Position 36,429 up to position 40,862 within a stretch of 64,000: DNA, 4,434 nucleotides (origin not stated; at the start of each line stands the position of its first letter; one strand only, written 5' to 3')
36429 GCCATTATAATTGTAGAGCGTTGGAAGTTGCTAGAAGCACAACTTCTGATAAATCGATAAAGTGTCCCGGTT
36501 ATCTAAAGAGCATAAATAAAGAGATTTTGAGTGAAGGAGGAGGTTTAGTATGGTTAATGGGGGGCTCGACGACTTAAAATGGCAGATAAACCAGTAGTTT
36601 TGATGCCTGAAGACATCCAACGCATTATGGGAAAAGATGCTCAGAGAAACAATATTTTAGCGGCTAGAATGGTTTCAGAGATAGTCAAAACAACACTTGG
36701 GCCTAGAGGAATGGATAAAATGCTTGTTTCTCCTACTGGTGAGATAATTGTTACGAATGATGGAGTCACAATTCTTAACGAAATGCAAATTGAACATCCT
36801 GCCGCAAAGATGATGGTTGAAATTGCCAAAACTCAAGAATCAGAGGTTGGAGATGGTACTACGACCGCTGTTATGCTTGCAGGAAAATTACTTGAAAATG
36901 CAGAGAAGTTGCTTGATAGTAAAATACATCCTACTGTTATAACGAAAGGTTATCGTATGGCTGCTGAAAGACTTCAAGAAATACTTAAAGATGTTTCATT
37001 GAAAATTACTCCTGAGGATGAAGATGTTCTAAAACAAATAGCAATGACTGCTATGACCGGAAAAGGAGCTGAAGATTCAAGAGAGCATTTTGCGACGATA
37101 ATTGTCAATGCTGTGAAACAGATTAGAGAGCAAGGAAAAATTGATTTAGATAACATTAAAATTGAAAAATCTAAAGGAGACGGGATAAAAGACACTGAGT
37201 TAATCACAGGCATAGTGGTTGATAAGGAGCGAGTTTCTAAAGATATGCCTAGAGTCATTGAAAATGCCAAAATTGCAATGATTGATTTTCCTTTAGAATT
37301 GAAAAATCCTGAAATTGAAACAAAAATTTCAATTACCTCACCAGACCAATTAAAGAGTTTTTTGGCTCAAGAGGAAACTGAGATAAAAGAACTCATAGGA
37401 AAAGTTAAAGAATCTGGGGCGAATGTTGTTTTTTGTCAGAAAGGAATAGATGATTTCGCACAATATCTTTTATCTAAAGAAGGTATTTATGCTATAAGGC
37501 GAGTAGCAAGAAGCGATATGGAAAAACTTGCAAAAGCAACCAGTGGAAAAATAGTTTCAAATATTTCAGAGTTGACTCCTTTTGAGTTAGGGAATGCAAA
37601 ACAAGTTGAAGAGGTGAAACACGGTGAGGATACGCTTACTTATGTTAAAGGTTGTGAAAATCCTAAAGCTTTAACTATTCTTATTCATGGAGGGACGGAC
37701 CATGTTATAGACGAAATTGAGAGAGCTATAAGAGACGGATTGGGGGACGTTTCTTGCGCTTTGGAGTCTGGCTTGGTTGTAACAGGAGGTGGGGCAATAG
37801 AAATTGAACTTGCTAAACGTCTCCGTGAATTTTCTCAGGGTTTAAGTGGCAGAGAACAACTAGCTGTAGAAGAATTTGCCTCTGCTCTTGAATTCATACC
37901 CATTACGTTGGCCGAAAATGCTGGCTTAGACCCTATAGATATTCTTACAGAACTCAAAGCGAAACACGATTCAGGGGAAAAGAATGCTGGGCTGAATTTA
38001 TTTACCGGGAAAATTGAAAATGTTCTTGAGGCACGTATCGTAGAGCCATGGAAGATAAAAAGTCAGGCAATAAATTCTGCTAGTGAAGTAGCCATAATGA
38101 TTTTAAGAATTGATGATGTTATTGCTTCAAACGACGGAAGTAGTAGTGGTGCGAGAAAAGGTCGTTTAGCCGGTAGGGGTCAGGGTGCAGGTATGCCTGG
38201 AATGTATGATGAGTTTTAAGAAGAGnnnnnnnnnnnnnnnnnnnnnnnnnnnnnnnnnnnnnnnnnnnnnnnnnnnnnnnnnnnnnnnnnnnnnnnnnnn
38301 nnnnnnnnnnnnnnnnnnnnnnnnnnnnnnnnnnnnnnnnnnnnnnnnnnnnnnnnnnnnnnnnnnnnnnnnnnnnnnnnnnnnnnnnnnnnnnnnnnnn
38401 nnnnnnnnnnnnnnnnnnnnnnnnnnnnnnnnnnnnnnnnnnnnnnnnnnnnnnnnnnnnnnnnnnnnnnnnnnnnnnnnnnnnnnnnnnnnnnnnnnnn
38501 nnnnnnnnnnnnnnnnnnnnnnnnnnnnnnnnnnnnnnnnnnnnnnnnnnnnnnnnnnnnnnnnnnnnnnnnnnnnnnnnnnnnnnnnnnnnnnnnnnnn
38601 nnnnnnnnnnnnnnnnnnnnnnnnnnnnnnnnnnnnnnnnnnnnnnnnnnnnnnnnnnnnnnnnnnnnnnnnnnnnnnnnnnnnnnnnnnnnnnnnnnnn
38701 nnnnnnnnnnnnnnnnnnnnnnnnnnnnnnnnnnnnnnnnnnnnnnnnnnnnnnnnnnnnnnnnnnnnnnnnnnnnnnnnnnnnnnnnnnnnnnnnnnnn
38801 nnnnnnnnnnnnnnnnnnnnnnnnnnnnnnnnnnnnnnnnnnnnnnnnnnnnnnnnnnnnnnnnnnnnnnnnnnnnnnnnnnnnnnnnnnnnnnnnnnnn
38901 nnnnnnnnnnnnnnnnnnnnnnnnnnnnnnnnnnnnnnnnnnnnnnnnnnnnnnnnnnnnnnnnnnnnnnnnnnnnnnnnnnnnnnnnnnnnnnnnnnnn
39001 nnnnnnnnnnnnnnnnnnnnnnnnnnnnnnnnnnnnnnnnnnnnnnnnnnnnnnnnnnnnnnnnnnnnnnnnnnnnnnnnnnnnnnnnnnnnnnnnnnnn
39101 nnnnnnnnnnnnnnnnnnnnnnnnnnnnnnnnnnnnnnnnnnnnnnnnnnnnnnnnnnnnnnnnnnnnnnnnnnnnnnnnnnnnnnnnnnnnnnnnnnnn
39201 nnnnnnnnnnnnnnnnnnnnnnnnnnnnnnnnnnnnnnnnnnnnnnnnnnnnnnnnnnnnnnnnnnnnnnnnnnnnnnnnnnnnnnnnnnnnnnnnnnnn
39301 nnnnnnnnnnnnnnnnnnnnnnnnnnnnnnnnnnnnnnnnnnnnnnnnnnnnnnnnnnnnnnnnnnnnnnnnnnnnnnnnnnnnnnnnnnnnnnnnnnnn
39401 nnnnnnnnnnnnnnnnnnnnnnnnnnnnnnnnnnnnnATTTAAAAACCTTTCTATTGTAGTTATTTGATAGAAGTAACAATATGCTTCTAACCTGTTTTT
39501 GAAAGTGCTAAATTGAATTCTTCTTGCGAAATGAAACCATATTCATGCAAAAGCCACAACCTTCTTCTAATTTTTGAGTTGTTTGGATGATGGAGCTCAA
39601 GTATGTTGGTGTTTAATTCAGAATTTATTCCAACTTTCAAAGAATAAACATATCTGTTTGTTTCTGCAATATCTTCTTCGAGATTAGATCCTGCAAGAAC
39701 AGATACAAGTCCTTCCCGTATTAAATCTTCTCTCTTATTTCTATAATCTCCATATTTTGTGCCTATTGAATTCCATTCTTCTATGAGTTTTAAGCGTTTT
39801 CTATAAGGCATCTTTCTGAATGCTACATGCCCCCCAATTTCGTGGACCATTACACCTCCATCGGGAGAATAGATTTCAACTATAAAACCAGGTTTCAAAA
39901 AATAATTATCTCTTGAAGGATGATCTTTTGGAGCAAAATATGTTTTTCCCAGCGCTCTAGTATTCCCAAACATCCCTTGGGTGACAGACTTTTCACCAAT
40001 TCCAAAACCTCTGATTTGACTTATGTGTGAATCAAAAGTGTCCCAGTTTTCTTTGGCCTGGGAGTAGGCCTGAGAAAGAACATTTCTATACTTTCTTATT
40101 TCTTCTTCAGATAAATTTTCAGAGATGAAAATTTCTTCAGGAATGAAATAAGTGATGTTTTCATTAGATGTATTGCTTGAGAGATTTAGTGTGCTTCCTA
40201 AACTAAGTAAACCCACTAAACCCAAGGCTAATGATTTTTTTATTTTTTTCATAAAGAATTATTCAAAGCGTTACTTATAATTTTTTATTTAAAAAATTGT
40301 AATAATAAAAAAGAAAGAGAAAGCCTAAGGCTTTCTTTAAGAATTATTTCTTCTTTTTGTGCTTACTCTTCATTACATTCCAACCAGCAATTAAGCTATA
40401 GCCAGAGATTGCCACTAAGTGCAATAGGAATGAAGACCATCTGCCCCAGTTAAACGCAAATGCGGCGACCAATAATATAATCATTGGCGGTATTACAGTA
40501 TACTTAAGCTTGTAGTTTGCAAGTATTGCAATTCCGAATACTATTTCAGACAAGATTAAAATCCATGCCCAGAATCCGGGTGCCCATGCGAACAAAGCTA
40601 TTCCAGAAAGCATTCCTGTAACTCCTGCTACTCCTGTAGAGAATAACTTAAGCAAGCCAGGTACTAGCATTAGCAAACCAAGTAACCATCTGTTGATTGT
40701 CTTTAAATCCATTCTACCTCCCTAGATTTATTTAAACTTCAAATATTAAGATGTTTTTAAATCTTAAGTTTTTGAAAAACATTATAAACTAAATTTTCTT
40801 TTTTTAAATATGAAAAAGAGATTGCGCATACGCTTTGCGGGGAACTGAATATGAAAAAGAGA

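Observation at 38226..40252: Adjacent secreted lytic-transglycosylase-like and HExxH peptidase genes: candidate cell-wall remodelling pair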

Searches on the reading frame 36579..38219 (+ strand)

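Call 3: search_protein_families(library=pfam, proteins=[window:36579-38219:+], max_evalue=1)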
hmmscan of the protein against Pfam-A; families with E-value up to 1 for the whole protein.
window:36579-38219:+ (546 aa): 2 families
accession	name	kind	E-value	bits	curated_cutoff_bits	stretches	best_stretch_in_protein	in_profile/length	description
PF00118.29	Cpn60_TCP1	-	3.2e-183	610.4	34.3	1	32-517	1-488/490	TCP-1/cpn60 chaperonin family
PF00773.25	RNB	-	0.19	11.4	29.3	1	106-216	102-192/326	RNB domain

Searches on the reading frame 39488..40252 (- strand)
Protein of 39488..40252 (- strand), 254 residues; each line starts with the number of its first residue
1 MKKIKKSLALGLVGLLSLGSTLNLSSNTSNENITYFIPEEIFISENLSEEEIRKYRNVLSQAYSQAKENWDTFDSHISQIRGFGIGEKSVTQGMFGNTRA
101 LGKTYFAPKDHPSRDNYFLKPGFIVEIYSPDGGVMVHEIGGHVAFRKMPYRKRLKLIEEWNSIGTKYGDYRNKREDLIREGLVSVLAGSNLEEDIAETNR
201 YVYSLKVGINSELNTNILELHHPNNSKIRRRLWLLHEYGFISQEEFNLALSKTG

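Call 3: search_protein_families(library=pfam, proteins=[window:39488-40252:-], max_evalue=1)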
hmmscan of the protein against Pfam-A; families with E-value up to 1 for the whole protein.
window:39488-40252:- (254 aa): 2 families
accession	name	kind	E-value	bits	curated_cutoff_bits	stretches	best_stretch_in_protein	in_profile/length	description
PF15890.11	Peptidase_Mx1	-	0.0098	15.7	25.6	1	135-202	128-193/240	Putative zinc-binding metallo-peptidase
PF01054.23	MMTV_SAg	-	0.16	12.7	25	1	127-155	64-92/92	Mouse mammary tumour virus superantigen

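Call 4: search_protein_families(library=ncbifam, proteins=[window:39488-40252:-], max_evalue=1)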
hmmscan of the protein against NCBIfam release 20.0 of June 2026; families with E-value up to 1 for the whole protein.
window:39488-40252:- (254 aa): 1 family
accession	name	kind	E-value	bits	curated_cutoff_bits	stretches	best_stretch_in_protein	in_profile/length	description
TIGR04549.1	LP_HExxH_w_tonB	subfamily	0.0017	17.7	75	1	134-238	140-238/261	substrate import-associated zinc metallohydrolase lipoprotein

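Call 10: find_homologous_proteins(query=window:39488-40252:-, max_evalue=0.001)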
Query window:39488-40252:- (254 aa): 1 proteins with E <= 0.001 among 462 candidates.
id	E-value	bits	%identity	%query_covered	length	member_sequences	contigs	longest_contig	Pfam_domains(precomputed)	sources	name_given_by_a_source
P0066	6.7e-165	565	100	100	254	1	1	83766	-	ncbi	-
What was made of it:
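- Tried and rejected: The word-indexed homologue search for the HExxH protein found only itself (call 10).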

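Call 23: search_protein_representatives(protein=window:39488-40252:-)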
Query: 254 residues. Proteins with E-value up to 0.001 (for the whole library): 9; up to 1e-10: 1; up to 1e-30: 1. The best 9 are listed.
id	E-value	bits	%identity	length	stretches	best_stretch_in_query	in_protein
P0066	2.1e-165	564.6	100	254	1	1-254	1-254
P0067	1.1e-07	48.1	27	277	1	59-252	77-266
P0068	6.5e-06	42.3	31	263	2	38-206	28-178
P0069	4.8e-05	39.4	33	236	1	46-250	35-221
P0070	4.9e-05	39.4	33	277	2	49-206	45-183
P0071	5.2e-05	39.3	33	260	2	135-249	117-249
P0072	1.4e-04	38.0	34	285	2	128-208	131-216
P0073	6.1e-04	35.8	31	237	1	133-251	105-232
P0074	9.6e-04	35.2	39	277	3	130-205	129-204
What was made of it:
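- Tried and rejected: The exhaustive HMMER search gave 8 distant relatives (call 23).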

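Call 27: search_protein_families(library=pfam, alignment_id=A2, max_evalue=1)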
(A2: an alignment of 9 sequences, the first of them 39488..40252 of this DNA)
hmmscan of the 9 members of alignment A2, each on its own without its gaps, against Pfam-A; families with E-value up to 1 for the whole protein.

A. member 1, window:39488-40252:- (254 aa): 2 families
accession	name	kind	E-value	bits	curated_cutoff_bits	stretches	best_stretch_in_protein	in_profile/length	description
PF15890.11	Peptidase_Mx1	-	0.0098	15.7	25.6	1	135-202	128-193/240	Putative zinc-binding metallo-peptidase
PF01054.23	MMTV_SAg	-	0.16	12.7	25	1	127-155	64-92/92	Mouse mammary tumour virus superantigen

B. families by the number of members that match (of 9 scanned): 8 families
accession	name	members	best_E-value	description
PF15890.11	Peptidase_Mx1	8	6.1e-07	Putative zinc-binding metallo-peptidase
PF06114.19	Peptidase_M78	1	0.028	IrrE N-terminal-like domain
PF08325.16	WLM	1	0.052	WLM domain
PF14891.12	Peptidase_M91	1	0.06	Effector protein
PF06896.17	Phage_TAC_3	1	0.088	Phage tail assembly chaperone proteins, TAC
PF10023.15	Aminopep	1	0.13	Putative aminopeptidase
PF13028.12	DUF3889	1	0.14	Protein of unknown function (DUF3889)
PF01054.23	MMTV_SAg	1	0.16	Mouse mammary tumour virus superantigen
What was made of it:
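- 39488..40252 (-): Gene for the 254-aa secreted zincin-like protein (distant Peptidase_Mx1 relative). PF15890 hit in 8 of 9 family members, best 6.1e-07, though the query itself is below threshold (call 27).
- On Peptidase_Mx1 (PF15890) / zincin metallohydrolases: 8 of 9 family members hit at E<=1, best 6.1e-07 (call 27).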

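Call 30: search_solved_structures(query=A2, max_evalue=1, show_alignments=2)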
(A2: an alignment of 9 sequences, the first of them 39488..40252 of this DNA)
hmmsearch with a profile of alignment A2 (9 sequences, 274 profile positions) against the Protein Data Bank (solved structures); distinct sequences matched with E-value up to 1: 5.
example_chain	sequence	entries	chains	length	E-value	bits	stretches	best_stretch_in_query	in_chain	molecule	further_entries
4l7a_A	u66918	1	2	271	0.011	18.1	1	128-196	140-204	Uncharacterized protein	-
6bjw_A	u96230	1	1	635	0.42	13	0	201-250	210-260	Glycoside Hydrolase Family 2 candidate b-glucuronidase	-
6bjq_A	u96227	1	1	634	0.43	12.9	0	201-250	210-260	Glycoside Hydrolase Family 2 candidate b-glucuronidase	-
6bo6_A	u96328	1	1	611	0.76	12.1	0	201-250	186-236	Glycoside Hydrolase Family 2 candidate b-glucuronidase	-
1z1w_A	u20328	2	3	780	0.96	11.8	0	115-154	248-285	Tricorn protease interacting factor F3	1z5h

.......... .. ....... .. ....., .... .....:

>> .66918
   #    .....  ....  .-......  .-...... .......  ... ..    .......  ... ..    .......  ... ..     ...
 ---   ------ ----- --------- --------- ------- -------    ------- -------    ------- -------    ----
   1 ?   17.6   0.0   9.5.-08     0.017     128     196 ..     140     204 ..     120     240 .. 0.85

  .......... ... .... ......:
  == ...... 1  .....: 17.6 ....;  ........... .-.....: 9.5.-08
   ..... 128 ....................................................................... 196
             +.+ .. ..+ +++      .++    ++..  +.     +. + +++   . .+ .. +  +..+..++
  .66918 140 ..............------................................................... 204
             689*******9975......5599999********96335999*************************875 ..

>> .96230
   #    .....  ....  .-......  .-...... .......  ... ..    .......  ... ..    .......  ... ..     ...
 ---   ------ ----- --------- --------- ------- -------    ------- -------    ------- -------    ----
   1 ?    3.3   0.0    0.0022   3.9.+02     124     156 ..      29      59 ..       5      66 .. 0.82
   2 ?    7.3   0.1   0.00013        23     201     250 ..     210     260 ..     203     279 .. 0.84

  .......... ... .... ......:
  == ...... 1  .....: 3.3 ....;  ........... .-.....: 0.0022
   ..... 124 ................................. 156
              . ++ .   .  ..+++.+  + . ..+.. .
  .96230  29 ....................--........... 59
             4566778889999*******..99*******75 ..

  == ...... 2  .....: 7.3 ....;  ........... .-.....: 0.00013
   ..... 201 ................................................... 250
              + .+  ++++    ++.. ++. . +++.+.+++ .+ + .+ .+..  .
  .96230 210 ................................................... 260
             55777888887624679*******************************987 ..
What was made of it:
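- On Peptidase_Mx1 (PF15890) / zincin metallohydrolases: Aligns with SEDIAE of 4l7a (call 30).
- Closest known: Peptidase_Mx1. Same: HExxH helix plus a downstream EDxAE segment align (call 30).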

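Call 38: find_homologous_proteins(query=A2, max_evalue=0.001)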
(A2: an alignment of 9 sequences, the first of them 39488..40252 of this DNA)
Query A2 (9 sequences) (254 aa, profile of the alignment): 3 proteins with E <= 0.001 among 5650 candidates.
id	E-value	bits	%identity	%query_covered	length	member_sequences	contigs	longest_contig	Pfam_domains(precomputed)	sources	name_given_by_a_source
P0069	1.4e-76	275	28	81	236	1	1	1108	PF15890.12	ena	-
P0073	6.5e-73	263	28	47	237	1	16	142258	-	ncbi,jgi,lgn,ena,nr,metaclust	ncbi:MAG: hypothetical protein J4400_01850 [Candidatus Aenigmarchaeota archaeon]|nr:hypothetical pro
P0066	6.0e-65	237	100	100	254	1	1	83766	-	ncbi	-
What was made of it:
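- Tried and rejected: A profile search added only two relatives (call 38).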

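Call 40: find_encoding_contigs(protein=P0073, flank=5000, max_places=3)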
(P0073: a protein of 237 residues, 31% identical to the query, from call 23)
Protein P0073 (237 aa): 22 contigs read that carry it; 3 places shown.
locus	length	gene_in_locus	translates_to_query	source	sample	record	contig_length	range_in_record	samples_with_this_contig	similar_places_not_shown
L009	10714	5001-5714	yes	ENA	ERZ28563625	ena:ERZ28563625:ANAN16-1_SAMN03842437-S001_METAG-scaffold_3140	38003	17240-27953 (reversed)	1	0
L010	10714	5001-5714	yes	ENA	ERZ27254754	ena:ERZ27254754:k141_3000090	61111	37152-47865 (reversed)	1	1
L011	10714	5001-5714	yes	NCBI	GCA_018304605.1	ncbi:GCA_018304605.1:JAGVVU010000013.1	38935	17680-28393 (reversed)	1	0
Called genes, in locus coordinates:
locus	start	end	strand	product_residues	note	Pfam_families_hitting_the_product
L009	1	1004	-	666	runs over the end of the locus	PF23545:Zn_ribbon_HMPTM, PF04055:Radical_SAM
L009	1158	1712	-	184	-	-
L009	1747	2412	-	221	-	PF00116:COX2 (faint), PF13473:Cupredoxin_1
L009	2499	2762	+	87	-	PF13459:Fer4_15, PF13370:Fer4_13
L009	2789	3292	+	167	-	-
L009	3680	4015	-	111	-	PF18898:DUF5654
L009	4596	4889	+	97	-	PF05239:PRC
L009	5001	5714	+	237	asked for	-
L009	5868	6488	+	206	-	PF13549:ATP-grasp_5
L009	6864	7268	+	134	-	PF01558:POR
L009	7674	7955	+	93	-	PF12837:Fer4_6 (faint), PF13237:Fer4_10 (weak), PF14697:Fer4_21, PF12838:Fer4_7 (weak), PF13187:Fer4_9 (weak), PF13484:Fer4_16 (faint), PF00037:Fer4 (weak)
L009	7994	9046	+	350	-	PF01855:POR_N, PF02780:Transketolase_C, PF17147:PFOR_II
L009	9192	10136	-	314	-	-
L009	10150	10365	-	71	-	-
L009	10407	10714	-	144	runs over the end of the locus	PF13384:HTH_23 (weak), PF13518:HTH_28 (faint)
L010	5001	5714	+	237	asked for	-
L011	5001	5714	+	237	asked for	-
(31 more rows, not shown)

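Call 41: predict_structure(alignment_id=A2)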
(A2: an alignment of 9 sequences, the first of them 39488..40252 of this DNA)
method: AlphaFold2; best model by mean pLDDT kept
length: 254 residues; sequences in the alignment: 9
mean_pLDDT: 68.8   pTM: 0.70
mean pLDDT of the five models: 68.8, 65.8, 64.2, 61.4, 42.4
residues with pLDDT >= 90: 62; 70-90: 86; 50-70: 27; < 50: 79
segments of 3 or more residues with pLDDT < 50: 1-36, 87-126
pLDDT, mean of each block of 10 residues (from residue 1): 35 33 33 46 69 79 87 84 55 31 37 32 50 85 87 96 89 86 90 93 82 59 85 97 95 78
secondary structure, 60 per line:
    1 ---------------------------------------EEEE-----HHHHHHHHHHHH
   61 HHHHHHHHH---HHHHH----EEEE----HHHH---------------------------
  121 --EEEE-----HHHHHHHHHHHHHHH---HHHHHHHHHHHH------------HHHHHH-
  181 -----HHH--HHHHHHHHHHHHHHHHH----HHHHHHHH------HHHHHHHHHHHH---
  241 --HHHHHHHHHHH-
elements in order: E40-43 H49-69 H73-77 E82-85 H90-93 E123-126 H132-146 H150-161 H174-179 H191-207 H212-219 H226-237 H243-253
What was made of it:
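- On Peptidase_Mx1 (PF15890) / zincin metallohydrolases: Lies in modelled helix 132-146 (call 41). The model is only moderate: mean pLDDT 68.8, pTM 0.70, with residues 1-36 and 87-126 unreliable (call 41).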

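Call 59: search_protein_families(library=phrogs, proteins=[window:39488-40252:-], max_evalue=0.01)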
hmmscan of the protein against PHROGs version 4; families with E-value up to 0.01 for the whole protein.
window:39488-40252:- (254 aa): 0 families

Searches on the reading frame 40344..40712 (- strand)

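Call 3: search_protein_families(library=pfam, proteins=[window:40344-40712:-], max_evalue=1)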
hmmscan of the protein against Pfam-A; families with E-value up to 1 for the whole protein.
window:40344-40712:- (122 aa): 5 families
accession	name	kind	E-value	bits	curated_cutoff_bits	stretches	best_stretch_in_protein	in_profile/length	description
PF07681.17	DoxX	-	3.4e-10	40.9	23.6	1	5-89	3-85/85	DoxX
PF07291.16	MauE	-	0.00021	22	27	2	6-72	7-72/128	Methylamine utilisation protein MauE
PF09843.14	DUF2070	-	0.047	12.4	30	1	20-105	81-164/561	Predicted membrane protein (DUF2070)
PF13781.11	DoxX_3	-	0.05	14.6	25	1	15-87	4-76/102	DoxX-like family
PF12650.12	DUF3784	-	0.47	11.2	28.1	1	103-121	18-36/94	Domain of unknown function (DUF3784)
